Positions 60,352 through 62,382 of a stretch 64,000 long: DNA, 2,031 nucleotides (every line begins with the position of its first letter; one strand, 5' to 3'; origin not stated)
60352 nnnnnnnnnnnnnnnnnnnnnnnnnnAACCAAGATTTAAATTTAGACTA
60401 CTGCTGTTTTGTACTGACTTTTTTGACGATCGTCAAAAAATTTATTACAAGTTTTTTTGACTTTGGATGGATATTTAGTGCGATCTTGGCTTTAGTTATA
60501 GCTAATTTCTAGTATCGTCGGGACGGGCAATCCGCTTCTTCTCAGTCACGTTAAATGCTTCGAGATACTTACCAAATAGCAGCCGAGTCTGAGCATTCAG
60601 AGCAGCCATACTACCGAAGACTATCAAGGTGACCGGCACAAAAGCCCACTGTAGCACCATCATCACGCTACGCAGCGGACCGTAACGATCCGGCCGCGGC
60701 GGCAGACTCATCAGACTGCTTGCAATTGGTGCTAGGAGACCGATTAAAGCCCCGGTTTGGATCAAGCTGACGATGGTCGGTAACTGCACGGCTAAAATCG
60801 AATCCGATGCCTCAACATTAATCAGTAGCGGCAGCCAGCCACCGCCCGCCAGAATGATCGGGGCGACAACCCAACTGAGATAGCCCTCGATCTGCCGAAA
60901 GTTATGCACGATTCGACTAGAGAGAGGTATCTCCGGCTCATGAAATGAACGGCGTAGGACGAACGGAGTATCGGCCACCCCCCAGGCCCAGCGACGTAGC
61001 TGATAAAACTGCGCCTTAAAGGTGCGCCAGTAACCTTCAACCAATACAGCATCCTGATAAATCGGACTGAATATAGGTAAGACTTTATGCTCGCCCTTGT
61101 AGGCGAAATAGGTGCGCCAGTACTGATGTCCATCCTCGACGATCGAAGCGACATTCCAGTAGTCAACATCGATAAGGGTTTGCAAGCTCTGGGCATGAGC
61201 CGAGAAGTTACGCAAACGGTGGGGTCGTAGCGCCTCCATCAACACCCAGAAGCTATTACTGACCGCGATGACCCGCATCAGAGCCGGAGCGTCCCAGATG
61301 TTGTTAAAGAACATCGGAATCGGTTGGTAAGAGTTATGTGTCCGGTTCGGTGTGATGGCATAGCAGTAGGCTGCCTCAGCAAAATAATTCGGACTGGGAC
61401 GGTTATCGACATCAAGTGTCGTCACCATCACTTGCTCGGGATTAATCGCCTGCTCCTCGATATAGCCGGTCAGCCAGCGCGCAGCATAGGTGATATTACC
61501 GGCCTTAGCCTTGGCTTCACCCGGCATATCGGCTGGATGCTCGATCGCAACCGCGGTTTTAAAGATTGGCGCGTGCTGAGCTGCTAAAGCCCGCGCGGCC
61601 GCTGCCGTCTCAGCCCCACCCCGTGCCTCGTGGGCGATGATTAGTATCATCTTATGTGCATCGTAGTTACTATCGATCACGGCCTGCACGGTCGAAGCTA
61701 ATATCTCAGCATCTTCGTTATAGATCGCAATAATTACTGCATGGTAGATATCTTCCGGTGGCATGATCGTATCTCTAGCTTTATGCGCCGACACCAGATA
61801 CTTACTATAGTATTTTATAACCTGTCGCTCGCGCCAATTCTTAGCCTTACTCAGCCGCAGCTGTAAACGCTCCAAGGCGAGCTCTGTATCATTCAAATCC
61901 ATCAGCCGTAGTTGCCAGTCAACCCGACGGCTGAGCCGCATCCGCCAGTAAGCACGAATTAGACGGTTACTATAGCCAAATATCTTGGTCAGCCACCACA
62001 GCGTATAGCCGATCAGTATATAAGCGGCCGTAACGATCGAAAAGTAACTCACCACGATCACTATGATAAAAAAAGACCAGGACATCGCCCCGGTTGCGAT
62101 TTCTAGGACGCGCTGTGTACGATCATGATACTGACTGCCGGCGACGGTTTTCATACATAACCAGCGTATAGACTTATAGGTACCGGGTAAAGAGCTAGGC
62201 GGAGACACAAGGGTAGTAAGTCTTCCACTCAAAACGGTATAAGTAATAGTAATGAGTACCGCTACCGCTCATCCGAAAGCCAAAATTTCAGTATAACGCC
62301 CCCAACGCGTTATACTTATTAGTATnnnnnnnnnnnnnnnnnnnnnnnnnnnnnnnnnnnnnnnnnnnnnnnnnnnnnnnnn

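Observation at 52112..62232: Cell-surface polysaccharide locus: QxxRW processive GT2 synthase plus GH1 plus GH-like plus two GT4 plus a beta-helix surface protein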

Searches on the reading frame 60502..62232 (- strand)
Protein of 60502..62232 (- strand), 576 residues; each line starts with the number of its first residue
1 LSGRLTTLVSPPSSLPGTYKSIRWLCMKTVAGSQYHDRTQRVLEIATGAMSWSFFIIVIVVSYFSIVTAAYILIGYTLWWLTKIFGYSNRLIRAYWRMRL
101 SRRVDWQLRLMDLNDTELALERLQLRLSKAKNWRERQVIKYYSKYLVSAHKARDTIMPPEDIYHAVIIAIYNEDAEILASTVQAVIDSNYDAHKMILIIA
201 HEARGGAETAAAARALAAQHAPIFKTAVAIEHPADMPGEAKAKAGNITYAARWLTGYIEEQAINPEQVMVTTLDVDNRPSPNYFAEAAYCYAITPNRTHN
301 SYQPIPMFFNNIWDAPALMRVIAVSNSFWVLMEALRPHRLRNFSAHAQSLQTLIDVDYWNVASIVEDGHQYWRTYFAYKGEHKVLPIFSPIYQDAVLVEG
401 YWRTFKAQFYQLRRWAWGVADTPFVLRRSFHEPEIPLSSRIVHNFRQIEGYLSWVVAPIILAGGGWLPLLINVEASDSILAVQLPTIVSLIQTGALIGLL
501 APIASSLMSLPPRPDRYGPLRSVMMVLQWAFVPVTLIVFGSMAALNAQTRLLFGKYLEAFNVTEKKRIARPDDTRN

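Call 3: search_protein_families(library=pfam, proteins=[window:60502-62232:-], max_evalue=0.01)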
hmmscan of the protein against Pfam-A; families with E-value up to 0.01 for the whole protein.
window:60502-62232:- (576 aa): 0 families

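Call 4: search_protein_families(library=ncbifam, proteins=[window:60502-62232:-], max_evalue=0.01)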
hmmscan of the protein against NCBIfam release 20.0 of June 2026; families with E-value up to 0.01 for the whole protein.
window:60502-62232:- (576 aa): 1 family
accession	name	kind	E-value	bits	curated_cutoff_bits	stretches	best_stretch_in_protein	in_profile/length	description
TIGR03030.1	CelA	equivalog_domain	0.0009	17.4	699.1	1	166-256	135-229/714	UDP-forming cellulose synthase catalytic subunit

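Call 6: search_solved_structures(query=window:60502-62232:-, max_evalue=10, show_alignments=2)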
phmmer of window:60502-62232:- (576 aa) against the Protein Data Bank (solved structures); distinct sequences matched with E-value up to 10: 3.
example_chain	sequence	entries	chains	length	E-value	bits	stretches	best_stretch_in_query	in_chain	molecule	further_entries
4o2i_A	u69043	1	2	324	0.84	11.1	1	278-305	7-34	Non-LEE encoded type III effector C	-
8zrk_R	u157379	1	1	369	5.6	8.4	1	41-100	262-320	Glucose-dependent insulinotropic receptor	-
8zr5_C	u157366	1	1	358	8.5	7.8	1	41-100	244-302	Glucose-dependent insulinotropic receptor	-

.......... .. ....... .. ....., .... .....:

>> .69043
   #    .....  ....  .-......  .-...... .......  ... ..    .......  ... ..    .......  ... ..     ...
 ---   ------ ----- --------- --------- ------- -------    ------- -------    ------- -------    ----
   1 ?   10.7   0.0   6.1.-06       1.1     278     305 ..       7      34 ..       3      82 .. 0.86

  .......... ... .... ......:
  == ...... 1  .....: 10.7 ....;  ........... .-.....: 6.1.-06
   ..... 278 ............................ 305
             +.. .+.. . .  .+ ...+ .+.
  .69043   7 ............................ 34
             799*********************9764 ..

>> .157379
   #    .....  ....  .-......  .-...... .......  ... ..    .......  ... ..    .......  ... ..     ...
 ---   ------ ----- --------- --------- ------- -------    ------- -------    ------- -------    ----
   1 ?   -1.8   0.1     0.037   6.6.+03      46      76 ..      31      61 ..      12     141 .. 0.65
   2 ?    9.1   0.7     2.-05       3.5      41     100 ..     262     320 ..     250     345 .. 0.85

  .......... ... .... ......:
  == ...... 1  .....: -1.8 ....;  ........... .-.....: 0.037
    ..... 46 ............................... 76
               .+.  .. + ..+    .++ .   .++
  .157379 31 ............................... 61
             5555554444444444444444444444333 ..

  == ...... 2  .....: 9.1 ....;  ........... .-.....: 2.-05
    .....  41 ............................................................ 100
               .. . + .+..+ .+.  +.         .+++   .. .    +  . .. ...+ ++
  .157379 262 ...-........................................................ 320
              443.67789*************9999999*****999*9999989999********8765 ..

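Call 7: find_homologous_proteins(query=window:60502-62232:-)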
Query window:60502-62232:- (576 aa): 7591 proteins with E <= 0.001 among 8000 candidates; the best 120 are listed.
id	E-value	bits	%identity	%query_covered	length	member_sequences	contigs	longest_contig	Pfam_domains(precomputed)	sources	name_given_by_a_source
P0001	0.0e+0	1248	100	95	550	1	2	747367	-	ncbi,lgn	ncbi:MAG: hypothetical protein WD467_00485 [Candidatus Saccharimonadales bacterium]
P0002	6.1e-287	971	78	95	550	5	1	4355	-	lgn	-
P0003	1.8e-286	969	77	95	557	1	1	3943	-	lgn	-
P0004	5.3e-260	882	72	94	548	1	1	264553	-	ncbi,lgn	-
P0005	4.2e-254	862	68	95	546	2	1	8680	-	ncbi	ncbi:MAG: glycosyltransferase family 2 protein [Candidatus Saccharimonadales bacterium]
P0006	5.2e-246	836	66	95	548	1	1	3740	-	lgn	-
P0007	1.0e-245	835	66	95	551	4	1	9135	-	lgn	-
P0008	3.9e-245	833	67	95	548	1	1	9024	-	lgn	-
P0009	2.5e-244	830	67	95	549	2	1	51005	-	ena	-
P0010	4.6e-242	823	64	95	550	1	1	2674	-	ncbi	-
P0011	2.4e-240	817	65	95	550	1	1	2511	-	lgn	-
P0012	2.6e-239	813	64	95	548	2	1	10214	-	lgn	-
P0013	7.6e-239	812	65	95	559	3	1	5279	-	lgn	-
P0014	4.3e-233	793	63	95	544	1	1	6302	-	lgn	-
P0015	4.2e-231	786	64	93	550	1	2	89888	-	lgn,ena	-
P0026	1.8e-178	613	51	93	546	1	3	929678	-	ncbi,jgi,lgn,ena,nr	ncbi:TPA: glycosyltransferase family 2 protein [Candidatus Saccharibacteria bacterium]|nr:glycosyltr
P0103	3.8e-162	559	46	94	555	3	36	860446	-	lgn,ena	-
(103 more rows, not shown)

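Call 9: find_encoding_contigs(protein=P0026, flank=10000, max_places=3)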
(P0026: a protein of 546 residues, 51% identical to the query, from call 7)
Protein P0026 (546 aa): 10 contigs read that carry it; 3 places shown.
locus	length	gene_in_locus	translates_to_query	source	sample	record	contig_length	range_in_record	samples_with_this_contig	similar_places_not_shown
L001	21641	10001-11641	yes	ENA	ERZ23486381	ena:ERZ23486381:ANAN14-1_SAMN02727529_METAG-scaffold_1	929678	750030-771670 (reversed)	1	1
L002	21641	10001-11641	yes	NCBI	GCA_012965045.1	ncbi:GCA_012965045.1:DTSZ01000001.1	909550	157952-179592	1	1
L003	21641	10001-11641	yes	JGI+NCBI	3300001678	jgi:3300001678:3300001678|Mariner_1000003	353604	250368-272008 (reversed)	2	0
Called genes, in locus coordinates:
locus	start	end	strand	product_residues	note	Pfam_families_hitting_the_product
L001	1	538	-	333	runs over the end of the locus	PF06723:MreB_Mbl, PF25216:Volactin (faint), PF00012:HSP70, PF14450:FtsA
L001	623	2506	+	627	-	PF08308:PEGA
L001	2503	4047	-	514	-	PF04203:Sortase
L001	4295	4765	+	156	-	PF04138:GtrA_DPMS_TM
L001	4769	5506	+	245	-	PF00535:Glycos_transf_2, PF10111:Glyco_tranf_2_2 (weak), PF13641:Glyco_tranf_2_3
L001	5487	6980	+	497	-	PF13231:PMT_2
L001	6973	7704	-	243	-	-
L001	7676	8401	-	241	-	PF00702:Hydrolase, PF12710:HAD, PF08282:Hydrolase_3 (weak)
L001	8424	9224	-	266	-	PF03372:Exo_endo_phos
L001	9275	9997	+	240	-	PF00696:AA_kinase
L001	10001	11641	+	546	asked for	-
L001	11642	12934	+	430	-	PF00232:Glyco_hydro_1, PF11790:Glyco_hydro_cc (faint), PF00232:Glyco_hydro_1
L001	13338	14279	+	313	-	-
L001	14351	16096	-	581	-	PF00535:Glycos_transf_2, PF10111:Glyco_tranf_2_2 (weak), PF13641:Glyco_tranf_2_3, PF13632:Glyco_trans_2_3 (weak)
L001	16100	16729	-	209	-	PF00565:SNase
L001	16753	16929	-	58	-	-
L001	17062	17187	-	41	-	-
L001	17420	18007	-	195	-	-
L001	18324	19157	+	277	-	PF01476:LysM, PF06737:Transglycosylas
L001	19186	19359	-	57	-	PF04014:MazE_antitoxin (weak)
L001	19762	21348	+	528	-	PF05970:PIF1, PF13191:AAA_16 (faint), PF13245:AAA_19, PF13604:AAA_30, PF01443:Viral_helicase1 (faint), PF13401:AAA_22, PF00570:HRDC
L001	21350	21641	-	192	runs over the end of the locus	-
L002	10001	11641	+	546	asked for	-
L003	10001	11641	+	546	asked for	-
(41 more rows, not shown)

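Call 10: find_encoding_contigs(protein=P0103, flank=10000, max_places=3)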
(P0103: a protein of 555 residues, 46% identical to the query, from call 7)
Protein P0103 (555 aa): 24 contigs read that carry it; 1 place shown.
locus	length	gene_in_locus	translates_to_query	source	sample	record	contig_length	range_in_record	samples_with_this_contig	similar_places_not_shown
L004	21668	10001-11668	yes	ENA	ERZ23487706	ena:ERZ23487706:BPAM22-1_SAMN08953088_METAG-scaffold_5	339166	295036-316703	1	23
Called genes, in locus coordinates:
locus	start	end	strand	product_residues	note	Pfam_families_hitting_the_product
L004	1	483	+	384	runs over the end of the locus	-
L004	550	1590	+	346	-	PF11104:PilM_2, PF14450:FtsA (weak)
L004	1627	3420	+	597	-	PF05157:MshEN, PF00437:T2SSE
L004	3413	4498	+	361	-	PF00437:T2SSE, PF13401:AAA_22 (faint), PF13604:AAA_30 (faint), PF13191:AAA_16 (weak)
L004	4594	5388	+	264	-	PF06750:A24_N_bact, PF01478:Peptidase_A24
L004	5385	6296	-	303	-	PF02899:Phage_int_SAM_1, PF13102:Phage_int_SAM_5, PF00589:Phage_integrase, PF22823:MrpR_C_cat (faint)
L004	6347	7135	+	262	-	PF02673:BacA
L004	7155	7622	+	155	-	PF00334:NDK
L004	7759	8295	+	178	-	PF03703:bPH_2 (weak)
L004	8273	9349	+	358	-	PF13623:SurA_N_2, PF13624:SurA_N_3, PF13616:Rotamase_3, PF00639:Rotamase (weak)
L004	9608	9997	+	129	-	-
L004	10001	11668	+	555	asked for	-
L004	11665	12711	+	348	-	PF00953:Glycos_transf_4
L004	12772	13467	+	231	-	PF01386:Ribosomal_L25p, PF14693:Ribosomal_TL5_C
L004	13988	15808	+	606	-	PF07973:tRNA_SAD, PF00587:tRNA-synt_2b, PF03129:HGTP_anticodon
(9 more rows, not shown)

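Call 14: find_related_loci(query=A1, collection=genome_contigs, flank=10000)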
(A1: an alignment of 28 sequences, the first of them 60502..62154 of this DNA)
Query A1 (550 aa) in genome_contigs; peptide patterns used: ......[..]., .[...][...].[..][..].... (x = any residue, [..] = any of these).
600 stretches matched a pattern (row limit reached: there are more); 588 encode a relative of the query (tblastn E <= 1e-3); the best 80 are kept; 80 distinct loci.
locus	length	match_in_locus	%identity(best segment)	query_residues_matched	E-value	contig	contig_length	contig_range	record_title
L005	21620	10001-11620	72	1-542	0e+0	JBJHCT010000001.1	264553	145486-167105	MAG: Candidatus Saccharibacteria bacterium isolate SF2967_J5348.maxbin.058 NODE_28_length_264553_cov_1.854738, whole gen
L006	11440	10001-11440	62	1-484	0e+0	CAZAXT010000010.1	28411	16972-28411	MAG TPA_asm: uncultured Candidatus Saccharibacteria bacterium isolate SRP195330_co1_10 genome assembly, contig: NODE_926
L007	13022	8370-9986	49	15-539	2e-173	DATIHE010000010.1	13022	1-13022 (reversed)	MAG TPA_asm: Candidatus Nanoarchaeia archaeon isolate SMAG_U15630 k141_1149111, whole genome shotgun sequence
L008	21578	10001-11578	49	15-539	8e-170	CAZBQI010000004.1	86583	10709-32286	MAG TPA_asm: uncultured Candidatus Saccharibacteria bacterium isolate binchicken_co105_30 genome assembly, contig: NODE_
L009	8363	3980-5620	48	2-539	6e-166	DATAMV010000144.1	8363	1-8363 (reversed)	MAG TPA_asm: Candidatus Saccharimonadia bacterium isolate SMAG_U7000 k141_314931, whole genome shotgun sequence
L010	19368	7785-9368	49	14-539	1e-165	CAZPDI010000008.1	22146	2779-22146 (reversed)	MAG TPA_asm: uncultured Candidatus Saccharibacteria bacterium isolate SRP296810_co1_14 genome assembly, contig: NODE_231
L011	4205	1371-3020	46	1-539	2e-169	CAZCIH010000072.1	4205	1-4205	MAG TPA_asm: uncultured Candidatus Saccharibacteria bacterium isolate SRP189682_co1_501 genome assembly, contig: NODE_65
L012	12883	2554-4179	48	15-539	2e-163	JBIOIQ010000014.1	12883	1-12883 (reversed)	MAG: Candidatus Saccharimonadia bacterium isolate GcC11-16 k141_1794313_length_12883_cov_41.0000, whole genome shotgun s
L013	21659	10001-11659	47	4-539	1e-161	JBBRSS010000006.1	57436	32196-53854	MAG: Candidatus Saccharimonadia bacterium isolate La2_metabat2.113 La2_metabat2.113_K_1764680L57436_cov_28.0155, whole g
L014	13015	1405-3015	46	15-539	4e-160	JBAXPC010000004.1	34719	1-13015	MAG: bacterium isolate ELA521 MAG521_4, whole genome shotgun sequence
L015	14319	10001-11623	48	14-539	1e-158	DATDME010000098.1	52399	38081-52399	MAG TPA_asm: Candidatus Saccharimonadia bacterium isolate SMAG_U403 k141_1953917, whole genome shotgun sequence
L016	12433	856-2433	46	7-539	2e-158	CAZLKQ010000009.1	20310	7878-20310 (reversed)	MAG TPA_asm: uncultured Candidatus Saccharibacteria bacterium isolate SRP136066_co1_41 genome assembly, contig: NODE_251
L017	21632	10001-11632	48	15-541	3e-157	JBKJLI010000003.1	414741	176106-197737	MAG: Candidatus Saccharimonadia bacterium isolate ant_bin.277 S1Ck117_4146609_flag_0_multi_32.8945_len_414741, whole gen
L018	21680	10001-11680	45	1-541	9e-157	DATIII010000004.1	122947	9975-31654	MAG TPA_asm: Candidatus Saccharimonadales bacterium isolate SMAG_U15661 k141_487629, whole genome shotgun sequence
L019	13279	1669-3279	46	15-539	1e-161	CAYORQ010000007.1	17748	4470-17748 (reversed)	MAG TPA_asm: uncultured Candidatus Saccharibacteria bacterium isolate binchicken_co321_112 genome assembly, contig: NODE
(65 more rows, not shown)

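Call 20: find_encoding_contigs(protein=P0009, flank=10000, max_places=1)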
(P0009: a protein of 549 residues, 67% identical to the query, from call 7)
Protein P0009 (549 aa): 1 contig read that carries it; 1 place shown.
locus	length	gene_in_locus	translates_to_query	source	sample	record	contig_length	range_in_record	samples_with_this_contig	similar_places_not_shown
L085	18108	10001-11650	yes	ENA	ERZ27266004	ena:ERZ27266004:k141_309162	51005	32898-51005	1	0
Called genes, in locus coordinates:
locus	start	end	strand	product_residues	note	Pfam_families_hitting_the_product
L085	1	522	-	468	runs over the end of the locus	PF00749:tRNA-synt_1c, PF19269:Anticodon_2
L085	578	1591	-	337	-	-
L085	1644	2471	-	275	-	PF03808:Glyco_tran_WecG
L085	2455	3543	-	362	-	PF13439:Glyco_transf_4, PF00534:Glycos_transf_1, PF13692:Glyco_trans_1_4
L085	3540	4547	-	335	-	PF00022:Actin, PF06723:MreB_Mbl, PF00012:HSP70, PF11104:PilM_2 (faint), PF14450:FtsA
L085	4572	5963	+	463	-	PF08308:PEGA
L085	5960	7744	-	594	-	PF04203:Sortase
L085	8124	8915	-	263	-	-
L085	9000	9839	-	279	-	PF01261:AP_endonuc_2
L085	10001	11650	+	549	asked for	-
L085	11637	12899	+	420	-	PF00232:Glyco_hydro_1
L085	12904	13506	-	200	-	PF02245:Pur_DNA_glyco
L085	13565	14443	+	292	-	PF06790:UPF0259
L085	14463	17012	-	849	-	PF02861:Clp_N, PF23569:NBD_SMAX1, PF00004:AAA, PF17871:AAA_lid_9, PF00004:AAA, PF07724:AAA_2, PF07728:AAA_5, PF10431:ClpB_D2-small, +9 more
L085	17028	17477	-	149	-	PF00011:HSP20, PF17886:ArsA_HSP20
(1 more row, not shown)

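Call 21: find_encoding_contigs(protein=P0015, flank=10000, max_places=1)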
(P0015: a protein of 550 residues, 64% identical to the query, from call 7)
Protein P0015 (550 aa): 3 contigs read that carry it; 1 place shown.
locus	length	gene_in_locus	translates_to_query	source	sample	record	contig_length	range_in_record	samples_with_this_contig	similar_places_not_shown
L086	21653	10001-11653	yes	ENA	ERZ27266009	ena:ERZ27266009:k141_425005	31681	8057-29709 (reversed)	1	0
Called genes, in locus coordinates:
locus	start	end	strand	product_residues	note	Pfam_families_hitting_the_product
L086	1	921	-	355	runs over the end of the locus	-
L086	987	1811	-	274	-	PF03808:Glyco_tran_WecG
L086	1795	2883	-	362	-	PF13439:Glyco_transf_4, PF00534:Glycos_transf_1, PF13692:Glyco_trans_1_4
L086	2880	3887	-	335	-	PF00022:Actin, PF06723:MreB_Mbl, PF00012:HSP70, PF14450:FtsA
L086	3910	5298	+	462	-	PF08308:PEGA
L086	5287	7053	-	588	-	PF04203:Sortase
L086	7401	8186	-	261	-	-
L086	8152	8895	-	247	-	PF00702:Hydrolase, PF08282:Hydrolase_3 (faint), PF12710:HAD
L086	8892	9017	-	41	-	-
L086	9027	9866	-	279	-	PF01261:AP_endonuc_2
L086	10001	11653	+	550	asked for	-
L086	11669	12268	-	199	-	PF02245:Pur_DNA_glyco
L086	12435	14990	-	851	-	PF02861:Clp_N, PF23569:NBD_SMAX1, PF00004:AAA, PF17871:AAA_lid_9, PF00004:AAA, PF07724:AAA_2, PF07728:AAA_5, PF10431:ClpB_D2-small, +8 more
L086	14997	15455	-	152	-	PF00011:HSP20, PF17886:ArsA_HSP20 (weak)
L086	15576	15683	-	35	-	-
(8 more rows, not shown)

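Call 22: predict_structure(alignment_id=A1)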
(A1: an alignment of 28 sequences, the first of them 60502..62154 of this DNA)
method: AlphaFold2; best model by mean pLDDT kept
length: 550 residues; sequences in the alignment: 28
mean_pLDDT: 87.6   pTM: 0.87
mean pLDDT of the five models: 87.6, 87.1, 84.3, 80.2, 79.0
residues with pLDDT >= 90: 295; 70-90: 231; 50-70: 20; < 50: 4
segments of 3 or more residues with pLDDT < 50: 547-550
pLDDT, mean of each block of 10 residues (from residue 1): 73 94 95 93 92 86 87 93 96 96 94 96 95 96 88 93 94 90 93 96 89 81 95 97 94 94 96 92 79 76 84 72 95 82 87 93 88 82 84 90 93 92 90 86 89 89 82 72 73 79 76 87 92 73 54
secondary structure, 60 per line:
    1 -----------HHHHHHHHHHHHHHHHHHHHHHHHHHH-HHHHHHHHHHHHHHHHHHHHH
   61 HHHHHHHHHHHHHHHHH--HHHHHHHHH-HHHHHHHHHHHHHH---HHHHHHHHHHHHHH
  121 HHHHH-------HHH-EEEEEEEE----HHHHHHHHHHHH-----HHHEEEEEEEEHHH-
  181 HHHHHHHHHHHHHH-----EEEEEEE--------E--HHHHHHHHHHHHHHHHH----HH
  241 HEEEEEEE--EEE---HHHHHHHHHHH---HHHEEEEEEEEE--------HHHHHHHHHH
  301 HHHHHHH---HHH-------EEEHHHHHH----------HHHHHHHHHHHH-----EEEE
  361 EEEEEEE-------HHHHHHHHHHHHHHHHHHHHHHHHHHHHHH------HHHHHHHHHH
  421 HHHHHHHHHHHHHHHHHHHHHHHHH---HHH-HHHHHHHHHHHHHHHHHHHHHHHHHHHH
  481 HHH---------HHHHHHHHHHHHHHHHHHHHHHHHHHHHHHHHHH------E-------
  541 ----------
elements in order: H12-38 H40-77 H80-88 H90-103 H107-125 E137-144 H149-160 E169-176 H181-194 E200-206 H218-234 E242-248 E251-253 H257-267 E274-282 H291-307 E321-323 H324-329 H340-351 E357-367 H375-404 H411-445 H453-483 H493-526
